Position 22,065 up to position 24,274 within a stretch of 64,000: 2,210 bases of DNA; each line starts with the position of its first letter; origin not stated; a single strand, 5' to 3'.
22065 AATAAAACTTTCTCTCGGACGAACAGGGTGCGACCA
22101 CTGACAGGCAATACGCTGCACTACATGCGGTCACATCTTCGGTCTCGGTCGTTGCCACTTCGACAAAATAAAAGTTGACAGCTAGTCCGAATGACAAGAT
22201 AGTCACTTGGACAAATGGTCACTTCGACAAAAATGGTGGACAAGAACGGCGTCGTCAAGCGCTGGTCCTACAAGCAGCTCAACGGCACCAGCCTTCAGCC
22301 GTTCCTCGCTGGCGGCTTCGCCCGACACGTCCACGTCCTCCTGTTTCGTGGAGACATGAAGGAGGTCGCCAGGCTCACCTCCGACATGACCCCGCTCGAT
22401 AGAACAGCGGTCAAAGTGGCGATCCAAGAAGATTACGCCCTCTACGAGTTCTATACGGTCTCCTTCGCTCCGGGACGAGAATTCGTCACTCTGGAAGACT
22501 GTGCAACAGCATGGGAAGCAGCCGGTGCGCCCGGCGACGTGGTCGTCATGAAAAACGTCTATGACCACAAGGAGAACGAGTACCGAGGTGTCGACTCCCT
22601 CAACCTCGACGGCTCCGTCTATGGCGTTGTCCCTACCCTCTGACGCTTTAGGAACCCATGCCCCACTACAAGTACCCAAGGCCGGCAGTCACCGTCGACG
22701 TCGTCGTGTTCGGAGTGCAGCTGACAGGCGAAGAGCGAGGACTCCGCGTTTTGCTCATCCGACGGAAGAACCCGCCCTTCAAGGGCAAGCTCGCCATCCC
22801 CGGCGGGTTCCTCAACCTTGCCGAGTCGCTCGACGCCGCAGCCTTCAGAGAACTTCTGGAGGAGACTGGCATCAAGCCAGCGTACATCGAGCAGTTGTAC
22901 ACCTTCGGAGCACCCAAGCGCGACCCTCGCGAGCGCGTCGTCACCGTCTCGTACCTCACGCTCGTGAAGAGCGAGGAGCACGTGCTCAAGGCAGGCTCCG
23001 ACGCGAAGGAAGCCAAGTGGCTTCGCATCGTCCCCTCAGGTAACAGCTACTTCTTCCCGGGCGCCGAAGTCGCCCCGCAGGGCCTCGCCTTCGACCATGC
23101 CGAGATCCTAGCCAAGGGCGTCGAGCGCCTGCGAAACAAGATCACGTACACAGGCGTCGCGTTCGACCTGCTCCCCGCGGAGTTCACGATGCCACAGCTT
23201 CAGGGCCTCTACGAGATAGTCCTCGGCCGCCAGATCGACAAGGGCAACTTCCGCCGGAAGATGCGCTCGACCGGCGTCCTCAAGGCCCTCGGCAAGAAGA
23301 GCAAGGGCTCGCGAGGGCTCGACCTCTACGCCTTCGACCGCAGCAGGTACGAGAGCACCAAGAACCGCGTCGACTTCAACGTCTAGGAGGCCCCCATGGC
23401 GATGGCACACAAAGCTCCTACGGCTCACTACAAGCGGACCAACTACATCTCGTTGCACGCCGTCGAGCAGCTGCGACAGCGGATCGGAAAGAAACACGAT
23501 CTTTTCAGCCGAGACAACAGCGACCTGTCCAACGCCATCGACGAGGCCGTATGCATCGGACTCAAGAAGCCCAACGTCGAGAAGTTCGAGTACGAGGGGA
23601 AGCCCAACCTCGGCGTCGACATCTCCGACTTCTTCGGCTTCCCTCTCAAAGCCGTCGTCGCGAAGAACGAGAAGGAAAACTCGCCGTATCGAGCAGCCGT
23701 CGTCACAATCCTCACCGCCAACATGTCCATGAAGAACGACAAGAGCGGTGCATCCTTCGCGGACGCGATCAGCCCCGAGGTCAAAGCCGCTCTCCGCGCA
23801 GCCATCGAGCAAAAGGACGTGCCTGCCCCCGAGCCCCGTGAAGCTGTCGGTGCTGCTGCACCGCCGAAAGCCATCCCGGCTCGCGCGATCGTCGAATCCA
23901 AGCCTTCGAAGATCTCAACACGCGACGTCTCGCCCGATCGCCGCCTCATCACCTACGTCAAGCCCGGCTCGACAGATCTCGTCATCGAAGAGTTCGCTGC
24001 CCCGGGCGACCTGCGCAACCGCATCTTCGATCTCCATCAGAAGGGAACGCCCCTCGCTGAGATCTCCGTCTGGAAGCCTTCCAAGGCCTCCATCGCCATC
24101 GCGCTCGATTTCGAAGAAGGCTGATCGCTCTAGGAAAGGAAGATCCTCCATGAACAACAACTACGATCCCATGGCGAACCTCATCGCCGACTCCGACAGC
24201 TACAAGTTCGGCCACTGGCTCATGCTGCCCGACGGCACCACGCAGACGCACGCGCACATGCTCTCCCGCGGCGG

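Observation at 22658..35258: Extended NAD+ salvage/reconstitution island with unassigned partners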

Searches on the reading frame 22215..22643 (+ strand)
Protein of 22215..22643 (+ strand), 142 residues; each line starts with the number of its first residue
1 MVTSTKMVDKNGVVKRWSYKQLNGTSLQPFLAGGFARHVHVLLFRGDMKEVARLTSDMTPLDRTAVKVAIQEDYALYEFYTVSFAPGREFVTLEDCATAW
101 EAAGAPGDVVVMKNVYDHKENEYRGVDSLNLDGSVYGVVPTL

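Call 6: search_protein_families(library=pfam, max_evalue=0.01, proteins=[window:22215-22643:+])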
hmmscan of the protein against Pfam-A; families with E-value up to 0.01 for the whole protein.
window:22215-22643:+ (142 aa): 0 families

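Call 8: search_protein_families(library=phrogs, max_evalue=0.001, proteins=[window:22215-22643:+])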
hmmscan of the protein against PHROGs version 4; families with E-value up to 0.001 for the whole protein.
window:22215-22643:+ (142 aa): 0 families

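Call 21: search_protein_families(library=ncbifam, max_evalue=0.1, proteins=[window:22215-22643:+])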
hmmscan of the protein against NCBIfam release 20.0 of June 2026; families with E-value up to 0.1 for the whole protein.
window:22215-22643:+ (142 aa): 0 families

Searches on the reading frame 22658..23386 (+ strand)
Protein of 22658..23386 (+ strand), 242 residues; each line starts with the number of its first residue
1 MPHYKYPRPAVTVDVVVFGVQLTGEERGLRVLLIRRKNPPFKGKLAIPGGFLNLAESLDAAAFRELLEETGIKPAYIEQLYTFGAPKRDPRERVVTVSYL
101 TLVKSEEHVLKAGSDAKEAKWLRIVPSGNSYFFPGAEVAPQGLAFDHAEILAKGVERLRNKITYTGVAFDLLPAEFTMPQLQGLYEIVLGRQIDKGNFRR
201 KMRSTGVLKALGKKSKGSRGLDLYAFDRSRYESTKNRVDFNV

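Call 6: search_protein_families(library=pfam, max_evalue=0.01, proteins=[window:22658-23386:+])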
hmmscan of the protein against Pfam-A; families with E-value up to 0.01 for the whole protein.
window:22658-23386:+ (242 aa): 3 families
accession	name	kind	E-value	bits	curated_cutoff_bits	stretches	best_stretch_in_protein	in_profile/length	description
PF21906.2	NrtR_WHD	-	2.9e-20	72.6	27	1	168-226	1-61/61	NrtR DNA-binding winged helix domain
PF00293.34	NUDIX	-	3.4e-18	66.4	21.1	1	17-123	5-114/134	NUDIX domain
PF19368.5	AraR_C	-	5.5e-10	39.8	23.8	1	164-237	1-77/82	AraR C-terminal winged HTH domain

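Call 8: search_protein_families(library=phrogs, max_evalue=0.001, proteins=[window:22658-23386:+])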
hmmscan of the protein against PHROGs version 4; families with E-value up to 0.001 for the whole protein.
window:22658-23386:+ (242 aa): 4 families
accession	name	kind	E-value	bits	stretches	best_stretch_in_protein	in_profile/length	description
phrog_1198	-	other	6.7e-30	105.6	1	3-217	31-239/253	MutT/NUDIX hydrolase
phrog_395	-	other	0.00022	22.1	1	9-125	225-352/373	cytidyltransferase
phrog_19657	-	other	0.00029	21.8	1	42-79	58-95/176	nudix hydrolase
phrog_1185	-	other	0.00074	20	1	46-85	182-221/301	nudix hydrolase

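Call 21: search_protein_families(library=ncbifam, max_evalue=0.1, proteins=[window:22658-23386:+])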
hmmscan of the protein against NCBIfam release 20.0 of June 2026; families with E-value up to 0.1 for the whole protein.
window:22658-23386:+ (242 aa): 20 families
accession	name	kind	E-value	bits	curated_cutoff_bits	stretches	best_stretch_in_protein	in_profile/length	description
NF050029.2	TransRepNtr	equivalog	1.3e-48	165.6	400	1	4-234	15-233/245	ADPR responsive transcriptional repressor NtrR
NF003786.0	PRK05379.1-2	equivalog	1.1e-13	51.1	397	1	6-124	214-332/354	bifunctional nicotinamide-nucleotide adenylyltransferase/Nudix hydroxylase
NF003787.0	PRK05379.1-4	equivalog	1.5e-13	50.5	449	1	6-123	204-320/346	bifunctional nicotinamide-nucleotide adenylyltransferase/Nudix hydroxylase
NF003791.0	PRK05379.2-3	equivalog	5.8e-13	48.7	409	1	7-124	199-315/340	bifunctional nicotinamide-nucleotide adenylyltransferase/Nudix hydroxylase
NF003790.0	PRK05379.2-2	equivalog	5.9e-13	48.6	403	1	10-124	217-329/354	bifunctional nicotinamide mononucleotide adenylyltransferase/ADP-ribose pyrophosphatase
NF003788.0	PRK05379.1-5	equivalog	4.1e-11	42.8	354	1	6-124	209-326/351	bifunctional nicotinamide-nucleotide adenylyltransferase/Nudix hydroxylase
NF003785.0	PRK05379.1-1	equivalog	4.9e-08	32.5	418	1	30-124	215-317/347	bifunctional nicotinamide-nucleotide adenylyltransferase/Nudix hydroxylase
NF008044.0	PRK10776.1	equivalog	4.6e-06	26.5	148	1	38-130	26-113/130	8-oxo-dGTP diphosphatase MutT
TIGR00586.1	mutt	equivalog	5.6e-05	23.1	97.9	1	32-124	20-108/129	8-oxo-dGTP diphosphatase MutT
NF006530.0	PRK08999.1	equivalog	5.9e-05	22.3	245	1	29-82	18-72/315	Nudix family hydrolase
NF001299.0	PRK00241.1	equivalog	0.0024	17.4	158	1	27-123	144-234/263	NAD(+) diphosphatase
TIGR02705.1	nudix_YtkD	equivalog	0.0027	17.3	154.4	1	45-81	47-83/156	RNA deprotection pyrophosphohydrolase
NF001937.0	PRK00714.1-4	equivalog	0.019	14.6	139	1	44-80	32-68/161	RNA pyrophosphohydrolase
NF008736.0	PRK11762.1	equivalog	0.021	14.3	169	1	44-81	75-112/186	ADP compounds hydrolase NudE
NF041652.1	Nud_hyd_Dein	equivalog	0.024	14.9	200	1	30-101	26-100/152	Nudix hydrolase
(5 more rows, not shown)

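Call 128: search_dna_similar(query=window:22658-23386:+, collection=phages, mode=protein, max_rows=30, max_evalue=1e-10)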
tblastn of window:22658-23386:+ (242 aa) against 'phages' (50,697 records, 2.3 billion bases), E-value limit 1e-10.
Records with a match: 22; places in all: 22; records where one place covers at least 80% of the query: 11.
Best place of each record, by identity: <60% 22.
By first word of the organism name: Bacteriophage 5; Streptomyces 4; Listeria 3; uncultured 2; Acinetobacter 2; Bacillus 2; Synechococcus 2; Enterococcus 1; Saccharomonospora 1.
By host as written in the record: - 9; Listeria monocytogenes 3; Bacillus megaterium str. ATCC 43725 2; Streptomyces griseus subsp. griseus ATCC 10137 2; Streptomyces sp. ZL12 2; Synechoccus sp. 2; Enterococcus faecalis 1; Saccharomonospora sp. 1.
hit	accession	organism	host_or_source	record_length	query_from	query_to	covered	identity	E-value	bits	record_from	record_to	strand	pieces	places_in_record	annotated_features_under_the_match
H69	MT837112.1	Bacteriophage sp.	human fecal samples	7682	2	224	92%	42.1%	2e-40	152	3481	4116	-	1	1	record has no annotation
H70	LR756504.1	uncultured phage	metagenomic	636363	11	233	92%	41.8%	1e-47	174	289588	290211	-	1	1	record has no annotation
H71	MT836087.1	Bacteriophage sp.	human fecal samples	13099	5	202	82%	43.4%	5e-40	151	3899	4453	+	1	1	record has no annotation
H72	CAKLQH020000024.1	Acinetobacter phage MD-2021a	not known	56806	6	226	91%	38.4%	1e-36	142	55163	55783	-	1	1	bifunctional nicotinamide mononucleotide ...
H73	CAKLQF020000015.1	Acinetobacter phage MD-2021a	not known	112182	6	226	91%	38.4%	1e-36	142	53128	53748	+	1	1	bifunctional nicotinamide mononucleotide ...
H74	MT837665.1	Bacteriophage sp.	human fecal samples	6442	7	231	93%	34.5%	7e-29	119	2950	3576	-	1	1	record has no annotation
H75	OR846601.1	Enterococcus phage Efs 1-1-1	Enterococcus faecalis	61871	5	217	88%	36.1%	7e-34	134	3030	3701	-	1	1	record has no annotation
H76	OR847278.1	Listeria phage LM 4-11-1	Listeria monocytogenes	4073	5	202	82%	37.7%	1e-34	136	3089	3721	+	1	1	record has no annotation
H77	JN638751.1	Bacillus phage G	Bacillus megaterium str. ATCC 43725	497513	5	213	86%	35.4%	4e-32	129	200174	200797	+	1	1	273: gp273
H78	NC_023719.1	Bacillus phage G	Bacillus megaterium str. ATCC 43725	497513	5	213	86%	35.4%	4e-32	129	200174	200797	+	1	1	273: MutT/NUDIX hydrolase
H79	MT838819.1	Bacteriophage sp.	human fecal samples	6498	5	202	82%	35.9%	8e-37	142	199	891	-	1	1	record has no annotation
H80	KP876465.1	Streptomyces phage YDN12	Streptomyces griseus subsp. griseus ...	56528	10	152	59%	43.4%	7e-19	91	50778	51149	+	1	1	MutT-like nucleotide pyrophosphohydrolase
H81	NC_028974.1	Streptomyces phage YDN12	Streptomyces griseus subsp. griseus ...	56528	10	152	59%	43.4%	7e-19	91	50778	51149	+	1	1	MutT/NUDIX hydrolase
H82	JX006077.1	Saccharomonospora phage PIS 136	Saccharomonospora sp.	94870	11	151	58%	38.5%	2e-13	75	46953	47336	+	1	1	hypothetical protein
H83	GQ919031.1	Streptomyces phage ZL12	Streptomyces sp. ZL12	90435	13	151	57%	38.3%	1e-15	82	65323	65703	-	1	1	hypothetical protein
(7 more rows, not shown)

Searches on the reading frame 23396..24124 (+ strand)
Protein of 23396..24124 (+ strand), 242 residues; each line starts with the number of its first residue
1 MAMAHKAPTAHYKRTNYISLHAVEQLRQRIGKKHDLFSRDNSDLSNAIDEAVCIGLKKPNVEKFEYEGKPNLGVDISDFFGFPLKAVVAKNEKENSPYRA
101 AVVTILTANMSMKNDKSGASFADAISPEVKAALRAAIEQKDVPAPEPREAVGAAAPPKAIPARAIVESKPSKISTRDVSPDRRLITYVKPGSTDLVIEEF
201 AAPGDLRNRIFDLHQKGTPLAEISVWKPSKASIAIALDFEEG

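Call 6: search_protein_families(library=pfam, max_evalue=0.01, proteins=[window:23396-24124:+])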
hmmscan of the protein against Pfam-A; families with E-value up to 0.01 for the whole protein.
window:23396-24124:+ (242 aa): 0 families

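Call 8: search_protein_families(library=phrogs, max_evalue=0.001, proteins=[window:23396-24124:+])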
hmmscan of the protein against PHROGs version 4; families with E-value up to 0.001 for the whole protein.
window:23396-24124:+ (242 aa): 0 families

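Call 21: search_protein_families(library=ncbifam, max_evalue=0.1, proteins=[window:23396-24124:+])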
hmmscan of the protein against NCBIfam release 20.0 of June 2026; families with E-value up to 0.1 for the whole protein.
window:23396-24124:+ (242 aa): 0 families

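Call 22: search_protein_families(library=pfam, max_evalue=10, proteins=[window:23396-24124:+])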
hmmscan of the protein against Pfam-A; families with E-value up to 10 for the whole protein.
window:23396-24124:+ (242 aa): 1 family
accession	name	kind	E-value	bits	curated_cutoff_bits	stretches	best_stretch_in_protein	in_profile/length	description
PF25787.1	HTH_SB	-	0.042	14.1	43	1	205-224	10-29/53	Sleeping Beauty transposase HTH domain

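Call 54: search_dna_similar(query=window:23396-24124:+, collection=phages, mode=protein, max_rows=25, max_evalue=0.001)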
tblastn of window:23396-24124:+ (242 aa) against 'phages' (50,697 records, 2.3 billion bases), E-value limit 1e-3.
No match.
